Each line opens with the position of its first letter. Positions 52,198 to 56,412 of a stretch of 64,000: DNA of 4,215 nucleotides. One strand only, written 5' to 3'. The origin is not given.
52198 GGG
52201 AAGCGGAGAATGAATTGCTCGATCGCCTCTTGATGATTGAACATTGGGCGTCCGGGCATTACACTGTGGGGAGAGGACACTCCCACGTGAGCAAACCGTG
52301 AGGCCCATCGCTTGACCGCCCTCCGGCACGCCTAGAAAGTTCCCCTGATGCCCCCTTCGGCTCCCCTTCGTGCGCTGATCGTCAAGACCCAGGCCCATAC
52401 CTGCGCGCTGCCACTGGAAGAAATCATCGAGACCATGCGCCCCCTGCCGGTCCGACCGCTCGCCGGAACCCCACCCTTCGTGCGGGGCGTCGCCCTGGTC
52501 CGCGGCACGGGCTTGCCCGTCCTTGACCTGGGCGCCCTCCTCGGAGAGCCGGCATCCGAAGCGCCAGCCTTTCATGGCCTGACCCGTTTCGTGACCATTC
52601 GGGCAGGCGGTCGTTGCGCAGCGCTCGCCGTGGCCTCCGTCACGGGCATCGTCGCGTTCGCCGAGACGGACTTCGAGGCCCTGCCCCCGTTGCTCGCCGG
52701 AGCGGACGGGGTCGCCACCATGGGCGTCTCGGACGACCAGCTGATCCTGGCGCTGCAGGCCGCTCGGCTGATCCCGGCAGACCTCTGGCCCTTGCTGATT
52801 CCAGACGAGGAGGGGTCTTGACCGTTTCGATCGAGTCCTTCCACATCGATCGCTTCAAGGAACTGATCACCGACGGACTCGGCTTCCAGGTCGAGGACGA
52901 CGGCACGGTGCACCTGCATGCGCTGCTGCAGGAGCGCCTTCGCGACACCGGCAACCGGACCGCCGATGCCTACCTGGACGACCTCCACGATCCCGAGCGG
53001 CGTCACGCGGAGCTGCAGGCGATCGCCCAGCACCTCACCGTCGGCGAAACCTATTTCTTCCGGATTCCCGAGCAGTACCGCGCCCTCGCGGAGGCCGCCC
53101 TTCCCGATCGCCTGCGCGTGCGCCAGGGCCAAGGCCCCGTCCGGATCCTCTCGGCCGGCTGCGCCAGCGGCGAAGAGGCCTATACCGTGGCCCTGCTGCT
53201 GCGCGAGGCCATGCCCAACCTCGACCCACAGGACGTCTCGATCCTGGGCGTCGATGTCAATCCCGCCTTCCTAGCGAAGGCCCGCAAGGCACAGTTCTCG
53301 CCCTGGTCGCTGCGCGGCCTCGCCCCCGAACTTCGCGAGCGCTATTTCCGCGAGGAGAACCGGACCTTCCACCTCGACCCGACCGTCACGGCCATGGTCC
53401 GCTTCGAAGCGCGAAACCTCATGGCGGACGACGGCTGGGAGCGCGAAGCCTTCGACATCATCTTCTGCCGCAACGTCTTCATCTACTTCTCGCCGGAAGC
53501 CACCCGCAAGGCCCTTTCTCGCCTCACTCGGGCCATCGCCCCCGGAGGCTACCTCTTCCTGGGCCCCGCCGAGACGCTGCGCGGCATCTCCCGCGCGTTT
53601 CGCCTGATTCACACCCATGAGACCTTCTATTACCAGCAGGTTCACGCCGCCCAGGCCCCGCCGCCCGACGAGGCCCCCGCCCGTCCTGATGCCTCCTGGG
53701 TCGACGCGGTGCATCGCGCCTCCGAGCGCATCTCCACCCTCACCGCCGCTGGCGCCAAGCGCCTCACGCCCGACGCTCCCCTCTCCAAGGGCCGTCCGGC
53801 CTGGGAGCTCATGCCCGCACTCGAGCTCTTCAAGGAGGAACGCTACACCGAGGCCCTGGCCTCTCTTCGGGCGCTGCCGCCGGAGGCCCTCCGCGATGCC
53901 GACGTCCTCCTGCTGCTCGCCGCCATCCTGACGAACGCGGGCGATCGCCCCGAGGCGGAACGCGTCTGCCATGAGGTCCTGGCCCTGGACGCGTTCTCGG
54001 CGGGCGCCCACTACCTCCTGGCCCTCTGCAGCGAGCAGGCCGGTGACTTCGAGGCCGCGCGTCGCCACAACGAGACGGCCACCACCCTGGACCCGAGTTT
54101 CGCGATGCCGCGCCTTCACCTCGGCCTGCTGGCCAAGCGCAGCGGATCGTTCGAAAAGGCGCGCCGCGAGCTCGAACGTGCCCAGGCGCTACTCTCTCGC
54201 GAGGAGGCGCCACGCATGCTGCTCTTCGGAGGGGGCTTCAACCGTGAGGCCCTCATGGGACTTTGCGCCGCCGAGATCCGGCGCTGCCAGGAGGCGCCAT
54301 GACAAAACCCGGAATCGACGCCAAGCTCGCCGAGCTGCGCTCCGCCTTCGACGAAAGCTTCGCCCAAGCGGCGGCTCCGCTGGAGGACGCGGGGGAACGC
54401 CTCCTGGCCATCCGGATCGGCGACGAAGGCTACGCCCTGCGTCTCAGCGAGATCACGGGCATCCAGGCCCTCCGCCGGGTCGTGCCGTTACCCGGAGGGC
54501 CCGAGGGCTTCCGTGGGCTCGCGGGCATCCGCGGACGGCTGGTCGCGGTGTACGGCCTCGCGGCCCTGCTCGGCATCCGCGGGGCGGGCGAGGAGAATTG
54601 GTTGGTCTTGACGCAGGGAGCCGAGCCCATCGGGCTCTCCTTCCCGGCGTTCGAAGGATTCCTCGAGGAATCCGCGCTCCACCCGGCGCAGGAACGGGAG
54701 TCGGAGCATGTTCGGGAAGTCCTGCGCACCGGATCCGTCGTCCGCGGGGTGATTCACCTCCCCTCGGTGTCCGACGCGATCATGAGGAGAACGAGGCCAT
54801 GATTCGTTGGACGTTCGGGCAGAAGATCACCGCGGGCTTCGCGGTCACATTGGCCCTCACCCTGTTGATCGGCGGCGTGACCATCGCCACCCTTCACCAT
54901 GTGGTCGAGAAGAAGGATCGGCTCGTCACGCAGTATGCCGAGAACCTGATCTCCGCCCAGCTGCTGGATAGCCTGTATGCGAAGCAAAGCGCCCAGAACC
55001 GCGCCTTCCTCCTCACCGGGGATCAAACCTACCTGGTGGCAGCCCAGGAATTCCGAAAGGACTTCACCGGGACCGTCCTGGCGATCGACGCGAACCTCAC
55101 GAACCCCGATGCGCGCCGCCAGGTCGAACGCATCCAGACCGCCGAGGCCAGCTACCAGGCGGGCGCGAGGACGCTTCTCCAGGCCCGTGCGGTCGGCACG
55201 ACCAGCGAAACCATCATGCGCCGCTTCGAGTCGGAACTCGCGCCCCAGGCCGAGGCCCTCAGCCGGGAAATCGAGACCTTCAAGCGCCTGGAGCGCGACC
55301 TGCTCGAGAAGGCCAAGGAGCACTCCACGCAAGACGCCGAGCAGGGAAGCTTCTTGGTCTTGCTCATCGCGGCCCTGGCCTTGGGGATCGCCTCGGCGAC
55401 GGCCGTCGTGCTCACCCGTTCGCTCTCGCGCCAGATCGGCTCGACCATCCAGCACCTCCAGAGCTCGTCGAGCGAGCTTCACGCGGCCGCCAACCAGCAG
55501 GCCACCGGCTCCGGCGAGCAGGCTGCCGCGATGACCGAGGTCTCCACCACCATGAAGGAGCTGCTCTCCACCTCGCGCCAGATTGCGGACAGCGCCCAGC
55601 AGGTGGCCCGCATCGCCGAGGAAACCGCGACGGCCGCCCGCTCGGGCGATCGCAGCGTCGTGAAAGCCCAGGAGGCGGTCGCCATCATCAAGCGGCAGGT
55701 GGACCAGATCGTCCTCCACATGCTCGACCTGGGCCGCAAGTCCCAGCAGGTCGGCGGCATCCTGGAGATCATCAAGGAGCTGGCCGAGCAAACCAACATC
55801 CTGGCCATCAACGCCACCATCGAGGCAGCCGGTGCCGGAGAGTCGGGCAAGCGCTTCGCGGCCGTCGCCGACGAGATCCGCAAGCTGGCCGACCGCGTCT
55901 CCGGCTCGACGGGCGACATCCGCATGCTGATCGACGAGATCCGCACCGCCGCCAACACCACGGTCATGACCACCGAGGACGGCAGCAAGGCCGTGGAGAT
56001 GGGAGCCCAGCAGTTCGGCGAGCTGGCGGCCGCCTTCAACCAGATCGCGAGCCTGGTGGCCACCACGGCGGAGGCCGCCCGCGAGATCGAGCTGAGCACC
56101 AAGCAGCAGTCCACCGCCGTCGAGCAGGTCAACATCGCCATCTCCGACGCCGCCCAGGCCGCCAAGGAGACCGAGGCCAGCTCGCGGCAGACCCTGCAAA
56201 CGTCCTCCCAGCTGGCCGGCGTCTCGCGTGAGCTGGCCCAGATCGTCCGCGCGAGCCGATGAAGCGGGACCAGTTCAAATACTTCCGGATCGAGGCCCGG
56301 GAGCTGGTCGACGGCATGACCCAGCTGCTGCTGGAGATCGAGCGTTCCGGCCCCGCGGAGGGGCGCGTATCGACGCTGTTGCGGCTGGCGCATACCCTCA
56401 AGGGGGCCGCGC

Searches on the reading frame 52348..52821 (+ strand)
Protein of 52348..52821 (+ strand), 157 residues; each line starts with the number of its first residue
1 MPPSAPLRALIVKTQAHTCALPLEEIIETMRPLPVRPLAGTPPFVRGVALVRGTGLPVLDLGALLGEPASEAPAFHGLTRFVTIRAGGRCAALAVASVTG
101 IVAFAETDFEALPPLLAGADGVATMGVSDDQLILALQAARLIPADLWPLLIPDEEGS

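Call 19: search_protein_families(library=pfam, proteins=[window:52348-52821:+], max_evalue=0.001)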
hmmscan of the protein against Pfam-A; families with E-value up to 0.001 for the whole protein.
window:52348-52821:+ (157 aa): 1 family
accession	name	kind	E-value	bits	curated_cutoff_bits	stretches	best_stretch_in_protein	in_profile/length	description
PF01584.24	CheW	-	2.3e-21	76.3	23.5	1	9-142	2-134/138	CheW-like domain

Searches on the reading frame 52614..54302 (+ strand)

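Call 19: search_protein_families(library=pfam, proteins=[window:52614-54302:+], max_evalue=0.001)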
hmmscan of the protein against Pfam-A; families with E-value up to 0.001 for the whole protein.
window:52614-54302:+ (562 aa): 13 families
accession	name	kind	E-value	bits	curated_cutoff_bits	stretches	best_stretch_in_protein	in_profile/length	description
PF01739.24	CheR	-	4.4e-48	163.7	27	1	145-335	2-192/195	CheR methyltransferase, SAM binding domain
PF07719.23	TPR_2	-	6.9e-09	35.6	27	0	464-495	2-33/34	Tetratricopeptide repeat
PF08242.18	Methyltransf_12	-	1.1e-08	36.1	30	1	180-314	2-98/98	Methyltransferase domain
PF14559.12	TPR_19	-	2e-07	31.6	25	0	405-471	1-67/68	Tetratricopeptide repeat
PF00515.34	TPR_1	-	3.2e-07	30.3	27.8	0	465-496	3-34/34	Tetratricopeptide repeat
PF13649.12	Methyltransf_25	-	4.4e-07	31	27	0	263-312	49-97/97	Methyltransferase domain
PF08241.18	Methyltransf_11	-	3.6e-06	28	21.2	1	210-316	21-95/95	Methyltransferase domain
PF13432.12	TPR_16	-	9.2e-06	26.4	32.7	1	441-494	9-62/65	Tetratricopeptide repeat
PF13847.12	Methyltransf_31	-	1.9e-05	24.8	27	0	263-317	57-110/145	Methyltransferase domain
PF13489.12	Methyltransf_23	-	3.6e-05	24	27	1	172-316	20-116/164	Methyltransferase domain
PF13181.12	TPR_8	-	0.00033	21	25.7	0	464-495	2-33/34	Tetratricopeptide repeat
PF13431.12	TPR_17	-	0.00042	20.8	24.4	0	455-483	5-33/34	Tetratricopeptide repeat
PF13371.12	TPR_9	-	0.00049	20.5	35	0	436-493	2-59/73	Tetratricopeptide repeat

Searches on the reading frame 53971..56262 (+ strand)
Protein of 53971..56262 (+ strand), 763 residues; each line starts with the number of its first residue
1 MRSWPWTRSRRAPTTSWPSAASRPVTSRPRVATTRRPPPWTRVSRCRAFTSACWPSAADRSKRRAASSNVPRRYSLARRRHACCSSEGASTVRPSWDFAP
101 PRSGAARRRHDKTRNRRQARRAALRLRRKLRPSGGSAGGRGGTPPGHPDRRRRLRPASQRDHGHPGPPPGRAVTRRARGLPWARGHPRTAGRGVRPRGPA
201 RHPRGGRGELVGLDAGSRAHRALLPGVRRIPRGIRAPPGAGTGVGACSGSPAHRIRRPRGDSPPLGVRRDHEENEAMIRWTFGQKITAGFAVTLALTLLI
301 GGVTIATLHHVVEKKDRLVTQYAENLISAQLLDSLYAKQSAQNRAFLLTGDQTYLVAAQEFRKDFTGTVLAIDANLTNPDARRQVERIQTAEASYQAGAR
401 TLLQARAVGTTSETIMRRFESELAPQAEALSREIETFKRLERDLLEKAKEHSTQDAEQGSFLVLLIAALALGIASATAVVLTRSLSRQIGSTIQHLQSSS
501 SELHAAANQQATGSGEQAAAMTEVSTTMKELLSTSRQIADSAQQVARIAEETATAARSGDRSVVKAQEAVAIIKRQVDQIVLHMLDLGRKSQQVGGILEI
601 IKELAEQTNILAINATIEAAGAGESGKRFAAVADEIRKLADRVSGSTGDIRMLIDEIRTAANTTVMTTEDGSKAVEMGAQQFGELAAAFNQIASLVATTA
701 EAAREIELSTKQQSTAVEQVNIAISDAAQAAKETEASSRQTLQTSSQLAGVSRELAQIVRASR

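Call 19: search_protein_families(library=pfam, proteins=[window:53971-56262:+], max_evalue=0.001)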
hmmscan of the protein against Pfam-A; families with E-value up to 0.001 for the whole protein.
window:53971-56262:+ (763 aa): 2 families
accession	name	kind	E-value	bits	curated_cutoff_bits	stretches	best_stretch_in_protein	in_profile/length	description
PF00015.26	MCPsignal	-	5.8e-34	117.8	34.6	1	565-729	6-170/172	Methyl-accepting chemotaxis protein (MCP) signalling domain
PF05227.19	CHASE3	-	3.6e-06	27.4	28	1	317-450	3-137/138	CHASE3 domain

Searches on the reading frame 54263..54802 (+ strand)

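Call 19: search_protein_families(library=pfam, proteins=[window:54263-54802:+], max_evalue=0.001)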
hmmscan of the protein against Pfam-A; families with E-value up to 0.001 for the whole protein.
window:54263-54802:+ (179 aa): 1 family
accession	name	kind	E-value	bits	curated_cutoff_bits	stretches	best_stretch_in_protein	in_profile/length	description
PF01584.24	CheW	-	1.8e-09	37.8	23.5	1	47-156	2-119/138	CheW-like domain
